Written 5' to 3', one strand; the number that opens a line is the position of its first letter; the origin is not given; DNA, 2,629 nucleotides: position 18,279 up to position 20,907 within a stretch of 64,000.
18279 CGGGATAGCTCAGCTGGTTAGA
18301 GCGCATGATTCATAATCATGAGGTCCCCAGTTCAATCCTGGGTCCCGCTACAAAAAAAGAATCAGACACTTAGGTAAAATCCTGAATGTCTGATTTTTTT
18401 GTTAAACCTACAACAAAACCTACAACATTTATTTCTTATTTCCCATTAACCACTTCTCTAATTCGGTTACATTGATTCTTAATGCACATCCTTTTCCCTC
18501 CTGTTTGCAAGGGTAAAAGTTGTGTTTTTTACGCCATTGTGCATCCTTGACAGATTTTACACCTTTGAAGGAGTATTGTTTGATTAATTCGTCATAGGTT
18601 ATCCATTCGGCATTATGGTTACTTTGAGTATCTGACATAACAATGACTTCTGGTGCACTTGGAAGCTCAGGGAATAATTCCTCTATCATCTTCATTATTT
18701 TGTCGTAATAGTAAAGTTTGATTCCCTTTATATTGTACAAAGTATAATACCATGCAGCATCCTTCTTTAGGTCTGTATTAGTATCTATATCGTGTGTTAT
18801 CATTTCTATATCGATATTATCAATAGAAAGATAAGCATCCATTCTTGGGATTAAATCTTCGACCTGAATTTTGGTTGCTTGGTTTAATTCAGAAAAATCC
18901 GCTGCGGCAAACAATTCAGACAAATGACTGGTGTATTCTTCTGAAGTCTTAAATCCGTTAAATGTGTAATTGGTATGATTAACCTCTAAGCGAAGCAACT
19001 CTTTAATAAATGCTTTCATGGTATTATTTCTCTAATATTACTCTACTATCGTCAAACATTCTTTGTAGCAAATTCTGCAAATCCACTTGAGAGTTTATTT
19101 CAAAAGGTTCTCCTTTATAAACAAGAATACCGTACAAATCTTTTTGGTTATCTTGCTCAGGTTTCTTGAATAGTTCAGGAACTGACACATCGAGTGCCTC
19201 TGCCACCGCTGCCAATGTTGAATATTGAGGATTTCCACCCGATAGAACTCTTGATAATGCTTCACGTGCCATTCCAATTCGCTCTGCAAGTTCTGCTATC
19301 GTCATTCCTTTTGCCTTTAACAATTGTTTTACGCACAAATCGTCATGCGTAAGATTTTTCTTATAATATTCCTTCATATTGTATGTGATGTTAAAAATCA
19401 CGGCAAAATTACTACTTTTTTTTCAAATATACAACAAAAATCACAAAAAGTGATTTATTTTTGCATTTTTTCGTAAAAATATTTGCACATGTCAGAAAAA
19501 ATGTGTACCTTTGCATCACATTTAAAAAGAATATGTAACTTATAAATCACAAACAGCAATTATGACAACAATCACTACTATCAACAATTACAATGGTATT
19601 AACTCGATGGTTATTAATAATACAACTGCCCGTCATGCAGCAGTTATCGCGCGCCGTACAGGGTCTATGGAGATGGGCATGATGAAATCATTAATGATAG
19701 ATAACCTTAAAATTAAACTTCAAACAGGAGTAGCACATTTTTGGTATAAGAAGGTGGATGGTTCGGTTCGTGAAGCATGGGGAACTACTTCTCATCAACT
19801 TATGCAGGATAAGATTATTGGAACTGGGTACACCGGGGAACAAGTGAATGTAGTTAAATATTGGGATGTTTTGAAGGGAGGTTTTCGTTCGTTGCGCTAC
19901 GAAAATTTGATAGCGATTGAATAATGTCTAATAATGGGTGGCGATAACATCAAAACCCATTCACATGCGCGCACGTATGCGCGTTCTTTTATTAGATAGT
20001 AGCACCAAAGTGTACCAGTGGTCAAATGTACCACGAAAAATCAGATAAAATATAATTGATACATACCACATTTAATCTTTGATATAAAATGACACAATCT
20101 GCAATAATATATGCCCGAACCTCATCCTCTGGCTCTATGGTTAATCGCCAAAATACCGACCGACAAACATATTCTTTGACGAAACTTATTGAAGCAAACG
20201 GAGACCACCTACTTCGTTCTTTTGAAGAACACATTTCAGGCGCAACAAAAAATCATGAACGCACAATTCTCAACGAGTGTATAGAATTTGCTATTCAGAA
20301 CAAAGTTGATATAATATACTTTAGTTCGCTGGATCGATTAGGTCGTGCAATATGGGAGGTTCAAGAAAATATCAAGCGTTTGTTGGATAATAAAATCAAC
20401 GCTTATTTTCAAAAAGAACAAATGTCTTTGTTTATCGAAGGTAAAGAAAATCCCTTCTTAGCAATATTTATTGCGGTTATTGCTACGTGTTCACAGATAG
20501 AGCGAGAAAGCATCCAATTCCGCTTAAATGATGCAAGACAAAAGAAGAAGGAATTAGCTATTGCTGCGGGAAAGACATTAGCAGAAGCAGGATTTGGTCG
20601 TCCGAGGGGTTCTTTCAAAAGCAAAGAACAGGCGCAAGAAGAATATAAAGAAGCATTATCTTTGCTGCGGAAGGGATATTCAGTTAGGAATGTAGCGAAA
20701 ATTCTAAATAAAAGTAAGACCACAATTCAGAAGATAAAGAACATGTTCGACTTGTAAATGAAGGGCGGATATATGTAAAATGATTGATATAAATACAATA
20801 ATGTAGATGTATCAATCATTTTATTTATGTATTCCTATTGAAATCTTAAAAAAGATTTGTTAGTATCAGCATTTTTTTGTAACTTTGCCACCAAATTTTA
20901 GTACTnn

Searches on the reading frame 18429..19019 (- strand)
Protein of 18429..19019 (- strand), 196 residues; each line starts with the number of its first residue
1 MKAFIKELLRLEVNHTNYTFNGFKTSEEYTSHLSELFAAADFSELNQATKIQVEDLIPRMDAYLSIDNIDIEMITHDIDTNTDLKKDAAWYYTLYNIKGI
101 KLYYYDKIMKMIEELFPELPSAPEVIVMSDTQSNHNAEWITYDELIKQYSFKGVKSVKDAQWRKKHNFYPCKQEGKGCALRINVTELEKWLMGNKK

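Call 7: search_protein_families(library=pfam, proteins=[window:18429-19019:-], max_evalue=0.1)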
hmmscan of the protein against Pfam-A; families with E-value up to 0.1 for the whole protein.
window:18429-19019:- (196 aa): 1 family
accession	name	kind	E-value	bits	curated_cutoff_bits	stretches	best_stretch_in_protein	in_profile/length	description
PF01843.25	DIL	-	0.024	15.2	24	0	174-194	27-47/105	DIL domain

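Call 8: search_protein_families(library=padloc, proteins=[window:18429-19019:-], max_evalue=0.1)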
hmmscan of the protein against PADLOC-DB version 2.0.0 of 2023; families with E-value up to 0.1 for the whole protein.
window:18429-19019:- (196 aa): 1 family
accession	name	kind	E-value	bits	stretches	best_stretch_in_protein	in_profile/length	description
PDLC01320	typeIV_Cas5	-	0.02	12.8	1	69-105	97-133/199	CAS-IV-A; effector_G5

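Call 9: search_protein_families(library=ncbifam, proteins=[window:18429-19019:-], max_evalue=0.1)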
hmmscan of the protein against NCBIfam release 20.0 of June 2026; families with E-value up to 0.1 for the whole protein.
window:18429-19019:- (196 aa): 1 family
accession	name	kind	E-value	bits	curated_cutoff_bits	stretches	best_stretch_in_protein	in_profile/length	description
TIGR02389.1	RNA_pol_rpoA2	equivalog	0.076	12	420.65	1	66-176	121-232/367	DNA-directed RNA polymerase subunit A''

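Call 36: search_protein_families(library=phrogs, proteins=[window:18429-19019:-], max_evalue=0.01)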
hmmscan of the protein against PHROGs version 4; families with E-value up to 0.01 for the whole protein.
window:18429-19019:- (196 aa): 0 families

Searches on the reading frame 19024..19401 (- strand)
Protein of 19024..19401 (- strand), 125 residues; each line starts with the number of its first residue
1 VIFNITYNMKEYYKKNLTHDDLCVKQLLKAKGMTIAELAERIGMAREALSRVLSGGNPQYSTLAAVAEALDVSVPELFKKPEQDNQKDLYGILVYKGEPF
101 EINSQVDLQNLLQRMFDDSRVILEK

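Call 7: search_protein_families(library=pfam, proteins=[window:19024-19401:-], max_evalue=0.1)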
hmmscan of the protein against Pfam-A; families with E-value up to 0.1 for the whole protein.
window:19024-19401:- (125 aa): 20 families
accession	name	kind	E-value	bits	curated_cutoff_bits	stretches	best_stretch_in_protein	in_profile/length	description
PF01381.28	HTH_3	-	1.6e-13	50.9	23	1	24-77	1-55/55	Helix-turn-helix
PF13443.12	HTH_26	-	5.1e-09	36.7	22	1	25-79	3-59/63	Cro/C1-type HTH DNA-binding domain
PF13560.12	HTH_31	-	1.1e-07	32.5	27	1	25-76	7-60/64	Helix-turn-helix domain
PF13693.12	HTH_35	-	6.9e-07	29.6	25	1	27-78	10-59/75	Winged helix-turn-helix DNA-binding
PF21716.3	dnstrm_HI1420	-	3.1e-06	27.4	27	1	24-74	37-86/90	Probable addiction module antidote protein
PF12844.13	HTH_19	-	7.7e-05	23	30.2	1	24-80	4-61/64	Helix-turn-helix domain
PF12802.13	MarR_2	-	0.00092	19.8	27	1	29-53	16-41/61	MarR family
PF13545.12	HTH_Crp_2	-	0.0021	18.4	27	1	33-54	23-44/70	Crp-like helix-turn-helix domain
PF02796.21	HTH_7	-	0.0023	18.5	23.8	1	24-54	14-43/45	Helix-turn-helix domain of resolvase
PF13412.12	HTH_24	-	0.0027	17.7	21.9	1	26-51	11-36/48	Winged helix-turn-helix DNA-binding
PF12840.13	HTH_20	-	0.0043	17.4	27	0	27-51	12-37/51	Helix-turn-helix domain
PF00440.29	TetR_N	-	0.0094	16.2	24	0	32-51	16-35/47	Bacterial regulatory proteins, tetR family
PF13384.12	HTH_23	-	0.012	15.9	24.6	0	26-53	12-38/50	Homeodomain-like domain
PF09339.16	HTH_IclR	-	0.017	15.3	22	0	31-53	17-39/52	IclR helix-turn-helix domain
PF04967.18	HTH_10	-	0.021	15.1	23.1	0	31-53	22-44/53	HTH DNA binding domain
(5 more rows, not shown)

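Call 36: search_protein_families(library=phrogs, proteins=[window:19024-19401:-], max_evalue=0.01)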
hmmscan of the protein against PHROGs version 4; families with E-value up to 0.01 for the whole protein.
window:19024-19401:- (125 aa): 27 families (the best 25 are shown)
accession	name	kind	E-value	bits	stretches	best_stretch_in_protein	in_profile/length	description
phrog_8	-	transcription regulation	2.6e-13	51.1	1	24-99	81-150/346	transcriptional regulator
phrog_4583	-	transcription regulation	1.2e-10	42.2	1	24-85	15-77/81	transcriptional repressor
phrog_4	-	transcription regulation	1.3e-09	38.6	1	21-86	140-200/400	transcriptional repressor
phrog_3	-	transcription regulation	2.6e-09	38.3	1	15-87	84-155/430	transcriptional repressor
phrog_1373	-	transcription regulation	8.8e-09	36.6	1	24-85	68-130/166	transcriptional regulator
phrog_2439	-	transcription regulation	3.1e-08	33.9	1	19-81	7-70/367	transcriptional regulator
phrog_769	-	transcription regulation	5.6e-08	33.7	1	24-83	16-73/89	transcriptional repressor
phrog_4268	-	transcription regulation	4.1e-07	31.1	1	25-74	41-89/96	transcriptional repressor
phrog_35195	-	unknown function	5.1e-07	30.4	1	24-83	7-68/159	-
phrog_4779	-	transcription regulation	5.7e-07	31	1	24-72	7-58/98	transcriptional regulator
phrog_7241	-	transcription regulation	9.8e-07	29.9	1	21-77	63-120/122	transcriptional regulator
phrog_1702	-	transcription regulation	4.2e-06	27.6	1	14-87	8-85/87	transcriptional repressor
phrog_1468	-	transcription regulation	7e-06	26.6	1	22-73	10-61/67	transcriptional repressor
phrog_5823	-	transcription regulation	1.3e-05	25.6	1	27-87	14-76/404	transcriptional regulator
phrog_3642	-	DNA, RNA and nucleotide metabolism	2.7e-05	25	1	34-72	23-62/79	HTH DNA binding protein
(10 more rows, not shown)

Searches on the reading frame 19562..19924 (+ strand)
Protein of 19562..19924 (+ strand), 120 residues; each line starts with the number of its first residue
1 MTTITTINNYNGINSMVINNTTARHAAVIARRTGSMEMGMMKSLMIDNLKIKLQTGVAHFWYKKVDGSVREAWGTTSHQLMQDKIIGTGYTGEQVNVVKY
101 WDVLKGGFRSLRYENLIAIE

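Call 7: search_protein_families(library=pfam, proteins=[window:19562-19924:+], max_evalue=0.1)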
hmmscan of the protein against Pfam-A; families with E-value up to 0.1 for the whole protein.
window:19562-19924:+ (120 aa): 1 family
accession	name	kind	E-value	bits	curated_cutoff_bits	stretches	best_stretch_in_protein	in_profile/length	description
PF10902.13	WYL_2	-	2.4e-18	66.6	26.7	1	47-117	2-74/74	WYL_2, Sm-like SH3 beta-barrel fold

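Call 8: search_protein_families(library=padloc, proteins=[window:19562-19924:+], max_evalue=0.1)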
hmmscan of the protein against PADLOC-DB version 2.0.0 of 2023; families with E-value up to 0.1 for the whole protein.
window:19562-19924:+ (120 aa): 0 families

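Call 9: search_protein_families(library=ncbifam, proteins=[window:19562-19924:+], max_evalue=0.1)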
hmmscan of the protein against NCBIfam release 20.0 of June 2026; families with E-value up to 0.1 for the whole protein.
window:19562-19924:+ (120 aa): 0 families

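Call 36: search_protein_families(library=phrogs, proteins=[window:19562-19924:+], max_evalue=0.01)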
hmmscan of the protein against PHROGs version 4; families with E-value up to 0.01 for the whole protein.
window:19562-19924:+ (120 aa): 1 family
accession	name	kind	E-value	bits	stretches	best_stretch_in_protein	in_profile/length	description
phrog_1086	-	unknown function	4.2e-17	63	1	24-119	11-113/137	-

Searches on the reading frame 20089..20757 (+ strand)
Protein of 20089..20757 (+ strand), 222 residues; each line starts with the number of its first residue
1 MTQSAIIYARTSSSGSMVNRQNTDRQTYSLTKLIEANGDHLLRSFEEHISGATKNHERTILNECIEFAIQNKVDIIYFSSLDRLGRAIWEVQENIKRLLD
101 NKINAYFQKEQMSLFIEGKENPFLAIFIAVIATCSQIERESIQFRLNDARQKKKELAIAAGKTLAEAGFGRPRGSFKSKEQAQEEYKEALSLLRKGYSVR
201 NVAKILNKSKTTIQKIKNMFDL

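Call 7: search_protein_families(library=pfam, proteins=[window:20089-20757:+], max_evalue=0.1)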
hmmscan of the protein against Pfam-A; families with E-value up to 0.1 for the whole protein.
window:20089-20757:+ (222 aa): 9 families
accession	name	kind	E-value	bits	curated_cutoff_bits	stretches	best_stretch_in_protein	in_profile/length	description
PF00239.26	Resolvase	-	1.7e-21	77.3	23.3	1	5-155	1-141/145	Resolvase, N terminal domain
PF02796.21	HTH_7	-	1e-05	26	23.8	1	183-218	7-43/45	Helix-turn-helix domain of resolvase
PF13936.12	HTH_38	-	1e-05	25.6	27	1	187-214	11-38/44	Helix-turn-helix domain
PF13551.12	HTH_29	-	0.0013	19.2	28.1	1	187-220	2-36/64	Winged helix-turn helix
PF13384.12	HTH_23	-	0.0018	18.4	24.6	1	189-220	10-41/50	Homeodomain-like domain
PF10975.14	DUF2802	-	0.012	16.2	33.5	1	167-204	23-51/68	Protein of unknown function (DUF2802)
PF13542.12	HTH_Tnp_ISL3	-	0.013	15.4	27.4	1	189-216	20-46/51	Helix-turn-helix domain of transposase family ISL3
PF14493.12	HTH_40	-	0.054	14.2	27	0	186-214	2-30/89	Helix-turn-helix domain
PF08281.18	Sigma70_r4_2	-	0.062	13.4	25.7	0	184-214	13-44/54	Sigma-70, region 4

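Call 8: search_protein_families(library=padloc, proteins=[window:20089-20757:+], max_evalue=0.1)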
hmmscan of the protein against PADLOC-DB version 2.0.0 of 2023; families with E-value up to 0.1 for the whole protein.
window:20089-20757:+ (222 aa): 2 families
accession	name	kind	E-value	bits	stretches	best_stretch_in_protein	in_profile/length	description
PDLC01268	CasR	-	0.0027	15.7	1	181-215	121-156/179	"CAS-I,CAS-II,CAS-III,CAS-IV,CAS-V,CAS-VI; associated_signaling"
PDLC01434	CasR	-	0.0053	14.6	1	184-215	128-160/191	"CAS-I,CAS-II,CAS-III,CAS-IV,CAS-V,CAS-VI; associated_signaling"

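Call 36: search_protein_families(library=phrogs, proteins=[window:20089-20757:+], max_evalue=0.01)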
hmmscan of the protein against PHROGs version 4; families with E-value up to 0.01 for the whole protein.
window:20089-20757:+ (222 aa): 6 families
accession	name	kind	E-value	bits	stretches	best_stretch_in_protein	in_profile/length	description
phrog_125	-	DNA, RNA and nucleotide metabolism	7.8e-29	102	1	2-217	19-200/254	DNA invertase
phrog_95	-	integration and excision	3.4e-21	76.5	1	2-210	87-290/651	integrase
phrog_6620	-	integration and excision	0.00043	20.9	1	3-103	56-150/201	transposase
phrog_664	-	DNA, RNA and nucleotide metabolism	0.00061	20.7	1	173-215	81-119/210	DNA binding protein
phrog_6425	-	unknown function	0.0019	19.5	1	185-219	61-95/99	-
phrog_5735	-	unknown function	0.0026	18.9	1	177-218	44-85/88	-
